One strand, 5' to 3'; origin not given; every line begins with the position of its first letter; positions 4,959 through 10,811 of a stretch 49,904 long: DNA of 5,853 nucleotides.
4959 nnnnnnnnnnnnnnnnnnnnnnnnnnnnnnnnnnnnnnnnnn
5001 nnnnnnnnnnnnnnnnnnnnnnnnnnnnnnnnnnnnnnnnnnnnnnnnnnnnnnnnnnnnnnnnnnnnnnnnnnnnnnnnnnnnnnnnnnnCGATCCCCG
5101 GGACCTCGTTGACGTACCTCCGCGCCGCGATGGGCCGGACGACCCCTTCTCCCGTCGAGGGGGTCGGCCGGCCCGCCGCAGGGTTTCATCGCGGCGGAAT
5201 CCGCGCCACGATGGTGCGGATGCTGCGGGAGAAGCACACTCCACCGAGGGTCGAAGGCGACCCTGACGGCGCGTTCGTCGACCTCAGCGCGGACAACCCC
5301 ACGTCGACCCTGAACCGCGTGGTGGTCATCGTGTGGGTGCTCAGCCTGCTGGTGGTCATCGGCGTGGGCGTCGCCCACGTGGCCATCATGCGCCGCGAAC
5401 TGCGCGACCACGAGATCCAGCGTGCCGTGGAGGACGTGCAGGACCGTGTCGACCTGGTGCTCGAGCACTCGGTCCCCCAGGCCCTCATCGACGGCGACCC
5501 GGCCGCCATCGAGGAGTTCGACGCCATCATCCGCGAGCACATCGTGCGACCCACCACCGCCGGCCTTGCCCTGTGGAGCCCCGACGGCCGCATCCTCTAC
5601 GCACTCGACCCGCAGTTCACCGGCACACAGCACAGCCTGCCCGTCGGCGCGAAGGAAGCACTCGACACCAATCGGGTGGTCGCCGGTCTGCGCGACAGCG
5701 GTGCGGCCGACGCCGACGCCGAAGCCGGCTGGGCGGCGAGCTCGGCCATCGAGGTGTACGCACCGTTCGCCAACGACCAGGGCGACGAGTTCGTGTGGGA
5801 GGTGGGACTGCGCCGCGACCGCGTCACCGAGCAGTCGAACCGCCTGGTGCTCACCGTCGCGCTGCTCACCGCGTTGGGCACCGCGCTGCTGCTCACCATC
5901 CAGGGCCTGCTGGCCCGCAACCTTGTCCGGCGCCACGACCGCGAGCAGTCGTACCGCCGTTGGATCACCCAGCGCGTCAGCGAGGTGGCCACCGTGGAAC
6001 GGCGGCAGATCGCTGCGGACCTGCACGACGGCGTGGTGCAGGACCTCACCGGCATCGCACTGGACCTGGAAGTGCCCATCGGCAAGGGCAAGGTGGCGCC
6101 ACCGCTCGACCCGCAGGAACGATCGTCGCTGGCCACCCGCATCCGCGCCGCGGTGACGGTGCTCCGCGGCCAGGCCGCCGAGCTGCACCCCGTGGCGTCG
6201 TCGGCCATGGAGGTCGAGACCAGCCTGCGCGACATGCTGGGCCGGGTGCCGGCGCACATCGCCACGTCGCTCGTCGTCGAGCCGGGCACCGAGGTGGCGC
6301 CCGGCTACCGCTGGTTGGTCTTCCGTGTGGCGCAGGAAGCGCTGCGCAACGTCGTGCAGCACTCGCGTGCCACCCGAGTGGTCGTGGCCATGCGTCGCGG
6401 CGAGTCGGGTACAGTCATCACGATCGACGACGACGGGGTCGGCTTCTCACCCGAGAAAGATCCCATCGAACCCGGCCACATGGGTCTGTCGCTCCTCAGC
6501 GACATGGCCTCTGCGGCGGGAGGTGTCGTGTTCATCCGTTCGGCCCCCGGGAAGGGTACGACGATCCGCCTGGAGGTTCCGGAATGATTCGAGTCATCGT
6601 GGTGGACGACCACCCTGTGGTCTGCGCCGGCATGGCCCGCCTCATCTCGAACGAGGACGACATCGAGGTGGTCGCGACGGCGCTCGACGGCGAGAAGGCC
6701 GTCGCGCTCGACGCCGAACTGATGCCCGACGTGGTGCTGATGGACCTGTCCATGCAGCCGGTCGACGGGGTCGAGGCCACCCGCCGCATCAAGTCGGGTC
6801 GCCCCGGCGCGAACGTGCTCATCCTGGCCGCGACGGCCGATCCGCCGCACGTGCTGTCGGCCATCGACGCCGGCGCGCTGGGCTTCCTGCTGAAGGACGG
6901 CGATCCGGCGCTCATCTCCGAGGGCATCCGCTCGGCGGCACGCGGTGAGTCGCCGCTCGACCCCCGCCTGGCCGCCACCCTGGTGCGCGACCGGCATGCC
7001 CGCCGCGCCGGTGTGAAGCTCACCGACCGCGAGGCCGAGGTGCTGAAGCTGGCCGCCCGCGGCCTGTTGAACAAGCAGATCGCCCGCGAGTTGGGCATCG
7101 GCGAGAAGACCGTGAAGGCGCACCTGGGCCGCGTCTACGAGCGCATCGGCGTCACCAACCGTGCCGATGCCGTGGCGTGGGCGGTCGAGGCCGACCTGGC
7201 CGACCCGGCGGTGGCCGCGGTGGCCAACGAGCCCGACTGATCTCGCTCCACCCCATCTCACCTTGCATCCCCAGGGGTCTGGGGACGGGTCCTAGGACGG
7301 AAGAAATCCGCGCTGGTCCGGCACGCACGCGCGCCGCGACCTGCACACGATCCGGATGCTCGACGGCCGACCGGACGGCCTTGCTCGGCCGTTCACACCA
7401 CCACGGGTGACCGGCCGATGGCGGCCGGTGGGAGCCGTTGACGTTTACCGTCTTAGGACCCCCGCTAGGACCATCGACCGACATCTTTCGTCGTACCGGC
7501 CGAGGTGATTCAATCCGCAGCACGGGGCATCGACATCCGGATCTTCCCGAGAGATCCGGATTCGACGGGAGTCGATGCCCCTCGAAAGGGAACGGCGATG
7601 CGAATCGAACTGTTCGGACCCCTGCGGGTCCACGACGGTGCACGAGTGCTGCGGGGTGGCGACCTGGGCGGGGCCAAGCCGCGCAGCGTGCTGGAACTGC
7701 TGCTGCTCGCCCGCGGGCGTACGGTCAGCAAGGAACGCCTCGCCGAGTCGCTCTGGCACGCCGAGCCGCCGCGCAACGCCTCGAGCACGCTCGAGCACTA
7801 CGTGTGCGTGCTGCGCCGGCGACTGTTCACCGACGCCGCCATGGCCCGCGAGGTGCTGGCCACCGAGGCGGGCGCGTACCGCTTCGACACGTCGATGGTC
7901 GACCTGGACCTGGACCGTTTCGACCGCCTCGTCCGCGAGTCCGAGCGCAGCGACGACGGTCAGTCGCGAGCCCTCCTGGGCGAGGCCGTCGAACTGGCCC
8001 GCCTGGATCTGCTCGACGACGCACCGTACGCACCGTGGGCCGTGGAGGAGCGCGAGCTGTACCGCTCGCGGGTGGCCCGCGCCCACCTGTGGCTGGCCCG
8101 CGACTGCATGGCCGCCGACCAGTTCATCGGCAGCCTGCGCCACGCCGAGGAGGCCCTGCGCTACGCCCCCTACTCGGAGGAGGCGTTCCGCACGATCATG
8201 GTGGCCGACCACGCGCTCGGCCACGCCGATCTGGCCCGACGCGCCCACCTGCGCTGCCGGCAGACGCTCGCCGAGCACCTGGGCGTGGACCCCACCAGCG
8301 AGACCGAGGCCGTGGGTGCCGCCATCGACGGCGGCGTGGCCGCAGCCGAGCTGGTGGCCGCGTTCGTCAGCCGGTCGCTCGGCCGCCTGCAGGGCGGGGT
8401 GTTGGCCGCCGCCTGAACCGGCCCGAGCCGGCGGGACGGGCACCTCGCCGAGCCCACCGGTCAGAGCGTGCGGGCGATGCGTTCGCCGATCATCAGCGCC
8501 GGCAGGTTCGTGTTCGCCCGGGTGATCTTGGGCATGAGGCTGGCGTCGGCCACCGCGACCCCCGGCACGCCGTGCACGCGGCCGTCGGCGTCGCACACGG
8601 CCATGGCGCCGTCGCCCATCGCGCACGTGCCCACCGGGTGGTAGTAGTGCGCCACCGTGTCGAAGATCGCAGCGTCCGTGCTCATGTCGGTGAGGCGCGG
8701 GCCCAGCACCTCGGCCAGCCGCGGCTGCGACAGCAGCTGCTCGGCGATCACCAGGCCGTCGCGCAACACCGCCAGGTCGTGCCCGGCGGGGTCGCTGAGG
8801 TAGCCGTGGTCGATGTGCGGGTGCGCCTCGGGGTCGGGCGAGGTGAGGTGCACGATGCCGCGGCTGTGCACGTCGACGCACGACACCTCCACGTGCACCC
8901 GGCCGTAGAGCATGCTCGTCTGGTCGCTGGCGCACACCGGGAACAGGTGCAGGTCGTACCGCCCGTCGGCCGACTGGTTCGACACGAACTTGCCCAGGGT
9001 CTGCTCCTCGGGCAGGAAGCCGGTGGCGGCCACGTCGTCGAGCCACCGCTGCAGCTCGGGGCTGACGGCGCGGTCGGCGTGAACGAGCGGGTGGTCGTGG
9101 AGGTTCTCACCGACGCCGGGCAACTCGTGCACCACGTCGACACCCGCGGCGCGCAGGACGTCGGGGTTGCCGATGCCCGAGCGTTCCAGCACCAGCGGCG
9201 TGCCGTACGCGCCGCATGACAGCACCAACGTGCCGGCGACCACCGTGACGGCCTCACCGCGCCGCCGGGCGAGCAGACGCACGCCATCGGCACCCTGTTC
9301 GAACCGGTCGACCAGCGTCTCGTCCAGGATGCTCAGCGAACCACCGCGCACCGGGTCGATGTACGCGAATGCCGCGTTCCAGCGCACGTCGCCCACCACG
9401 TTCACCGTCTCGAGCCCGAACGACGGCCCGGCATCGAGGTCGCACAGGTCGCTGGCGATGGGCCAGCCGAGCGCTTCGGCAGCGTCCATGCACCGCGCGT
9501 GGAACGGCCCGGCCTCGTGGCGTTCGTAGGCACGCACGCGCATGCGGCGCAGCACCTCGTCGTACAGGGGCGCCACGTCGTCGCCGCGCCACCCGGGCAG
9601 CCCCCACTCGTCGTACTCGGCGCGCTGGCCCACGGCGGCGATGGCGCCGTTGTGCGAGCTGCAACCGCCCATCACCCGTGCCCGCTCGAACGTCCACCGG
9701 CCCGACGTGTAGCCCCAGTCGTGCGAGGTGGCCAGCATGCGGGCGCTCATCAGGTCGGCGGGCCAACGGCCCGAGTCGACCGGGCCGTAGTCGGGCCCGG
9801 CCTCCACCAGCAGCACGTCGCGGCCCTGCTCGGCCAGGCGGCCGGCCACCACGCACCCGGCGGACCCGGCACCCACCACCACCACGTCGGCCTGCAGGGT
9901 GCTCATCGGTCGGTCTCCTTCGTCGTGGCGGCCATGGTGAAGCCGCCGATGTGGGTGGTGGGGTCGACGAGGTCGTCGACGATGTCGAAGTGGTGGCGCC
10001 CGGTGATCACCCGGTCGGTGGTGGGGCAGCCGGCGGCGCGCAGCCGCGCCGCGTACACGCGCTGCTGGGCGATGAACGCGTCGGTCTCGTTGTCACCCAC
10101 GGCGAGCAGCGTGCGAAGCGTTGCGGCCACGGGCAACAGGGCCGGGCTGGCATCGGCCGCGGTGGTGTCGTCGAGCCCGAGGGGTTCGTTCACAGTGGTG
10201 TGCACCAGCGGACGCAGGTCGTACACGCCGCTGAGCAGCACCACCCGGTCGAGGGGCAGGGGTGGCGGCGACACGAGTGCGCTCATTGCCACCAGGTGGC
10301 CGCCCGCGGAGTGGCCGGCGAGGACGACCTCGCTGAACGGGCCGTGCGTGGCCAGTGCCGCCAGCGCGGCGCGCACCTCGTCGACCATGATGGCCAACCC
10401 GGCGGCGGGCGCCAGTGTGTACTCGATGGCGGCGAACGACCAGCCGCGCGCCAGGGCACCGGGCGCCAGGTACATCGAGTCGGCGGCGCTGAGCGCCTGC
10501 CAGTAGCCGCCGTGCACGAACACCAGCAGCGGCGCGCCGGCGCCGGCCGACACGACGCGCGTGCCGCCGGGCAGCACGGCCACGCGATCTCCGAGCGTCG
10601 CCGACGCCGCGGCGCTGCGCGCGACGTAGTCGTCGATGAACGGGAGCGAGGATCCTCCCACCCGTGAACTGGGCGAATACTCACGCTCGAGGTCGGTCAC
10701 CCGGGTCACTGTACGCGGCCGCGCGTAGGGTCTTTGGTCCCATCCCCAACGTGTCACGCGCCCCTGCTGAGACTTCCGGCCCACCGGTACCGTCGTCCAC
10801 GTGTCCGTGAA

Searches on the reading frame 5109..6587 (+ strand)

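Call 11: search_protein_families(library=pfam, proteins=[window:5109-6587:+], max_evalue=0.001)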
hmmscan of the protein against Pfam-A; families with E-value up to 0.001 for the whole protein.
window:5109-6587:+ (492 aa): 3 families
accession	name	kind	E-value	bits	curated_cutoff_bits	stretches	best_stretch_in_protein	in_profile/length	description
PF02518.31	HATPase_c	-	4.8e-11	43.5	26.4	1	404-491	6-108/111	Histidine kinase-, DNA gyrase B-, and HSP90-like ATPase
PF07730.19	HisKA_3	-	1.5e-06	29.1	24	1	297-362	1-66/68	Histidine kinase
PF13581.12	HATPase_c_2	-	0.00018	21.9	27.4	1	408-469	36-111/127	Histidine kinase-like ATPase domain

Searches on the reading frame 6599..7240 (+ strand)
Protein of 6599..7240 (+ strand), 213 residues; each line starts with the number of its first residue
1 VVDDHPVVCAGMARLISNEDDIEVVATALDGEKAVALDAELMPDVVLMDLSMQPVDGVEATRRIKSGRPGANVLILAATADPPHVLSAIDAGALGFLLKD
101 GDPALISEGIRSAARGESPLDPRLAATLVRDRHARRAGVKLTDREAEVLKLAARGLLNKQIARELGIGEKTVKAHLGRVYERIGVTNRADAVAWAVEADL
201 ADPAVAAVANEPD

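Call 11: search_protein_families(library=pfam, proteins=[window:6599-7240:+], max_evalue=0.001)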
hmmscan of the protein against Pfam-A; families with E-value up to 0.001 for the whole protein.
window:6599-7240:+ (213 aa): 4 families
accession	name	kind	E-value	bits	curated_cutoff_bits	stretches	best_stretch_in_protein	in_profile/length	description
PF00072.30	Response_reg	-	5.3e-22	78.5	30.2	1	2-108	4-108/111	Response regulator receiver domain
PF00196.25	GerE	-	9.2e-20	70.5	23.5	1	140-195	2-57/57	Bacterial regulatory proteins, luxR family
PF08281.18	Sigma70_r4_2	-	1.2e-05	25.3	25.7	1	140-182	10-53/54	Sigma-70, region 4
PF13384.12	HTH_23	-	0.00026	21.1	24.6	1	144-173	6-35/50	Homeodomain-like domain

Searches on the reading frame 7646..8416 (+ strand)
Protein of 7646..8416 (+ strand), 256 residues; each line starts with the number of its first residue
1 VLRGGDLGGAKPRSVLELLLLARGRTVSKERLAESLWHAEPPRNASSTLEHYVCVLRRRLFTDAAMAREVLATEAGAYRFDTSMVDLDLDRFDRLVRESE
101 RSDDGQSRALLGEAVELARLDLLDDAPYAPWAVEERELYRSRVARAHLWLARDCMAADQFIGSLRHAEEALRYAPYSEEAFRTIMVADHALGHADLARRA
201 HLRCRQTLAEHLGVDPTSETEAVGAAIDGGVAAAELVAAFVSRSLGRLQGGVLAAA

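Call 11: search_protein_families(library=pfam, proteins=[window:7646-8416:+], max_evalue=0.001)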
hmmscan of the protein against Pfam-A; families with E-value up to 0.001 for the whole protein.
window:7646-8416:+ (256 aa): 2 families
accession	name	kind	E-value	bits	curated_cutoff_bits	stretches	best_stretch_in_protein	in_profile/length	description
PF03704.23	BTAD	-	1.1e-12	49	22.1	1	87-227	1-145/146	Bacterial transcriptional activator domain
PF00486.34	Trans_reg_C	-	1.4e-08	35.1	26.2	1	11-76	9-73/77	Transcriptional regulatory protein, C terminal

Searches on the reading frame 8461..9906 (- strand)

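Call 11: search_protein_families(library=pfam, proteins=[window:8461-9906:-], max_evalue=0.001)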
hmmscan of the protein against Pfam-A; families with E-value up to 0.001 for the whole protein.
window:8461-9906:- (481 aa): 10 families
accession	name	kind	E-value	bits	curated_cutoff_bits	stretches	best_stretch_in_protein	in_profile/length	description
PF05199.19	GMC_oxred_C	-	4.4e-30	105.5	24.6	1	347-474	2-139/139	GMC oxidoreductase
PF00732.25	GMC_oxred_N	-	8.6e-28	98.1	23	1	7-273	2-217/218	GMC oxidoreductase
PF01266.30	DAO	-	8.7e-07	29.2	27.9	1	7-244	1-214/353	FAD dependent oxidoreductase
PF00890.30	FAD_binding_2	-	1.3e-06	28.4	20.4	1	7-38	1-32/414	FAD binding domain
PF13450.12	NAD_binding_8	-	1.6e-06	28.7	21.9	1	10-41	1-32/68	NAD(P)-binding Rossmann-like domain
PF05834.18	Lycopene_cycl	-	6.4e-06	25.9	23.4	1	7-40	1-36/380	Lycopene cyclase protein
PF07992.20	Pyr_redox_2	-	3.6e-05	23.8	26.1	1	7-38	2-33/291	Pyridine nucleotide-disulphide oxidoreductase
PF12831.13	FAD_oxidored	-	0.00014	21.8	27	1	7-41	1-35/416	FAD dependent oxidoreductase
PF02558.23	ApbA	-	0.00073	19.6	22.2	0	8-35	1-28/150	Ketopantoate reductase PanE/ApbA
PF03486.20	HI0933_like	-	0.00075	19.4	50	0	7-41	2-36/244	HI0933-like protein Rossmann domain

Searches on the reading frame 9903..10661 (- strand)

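Call 11: search_protein_families(library=pfam, proteins=[window:9903-10661:-], max_evalue=0.001)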
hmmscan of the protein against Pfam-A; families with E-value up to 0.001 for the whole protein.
window:9903-10661:- (252 aa): 4 families
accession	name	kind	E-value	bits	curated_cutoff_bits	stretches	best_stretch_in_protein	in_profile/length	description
PF07859.19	Abhydrolase_3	-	4.9e-13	49.8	25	1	46-224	1-206/210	alpha/beta hydrolase fold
PF20434.5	BD-FAE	-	1.2e-10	41.8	26.8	1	42-130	12-109/215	BD-FAE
PF12697.13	Abhydrolase_6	-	1.3e-06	29.7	26.3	1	46-207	1-144/217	Alpha/beta hydrolase family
PF12146.15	Hydrolase_4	-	0.00011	22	27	1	89-166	55-118/239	Serine aminopeptidase, S33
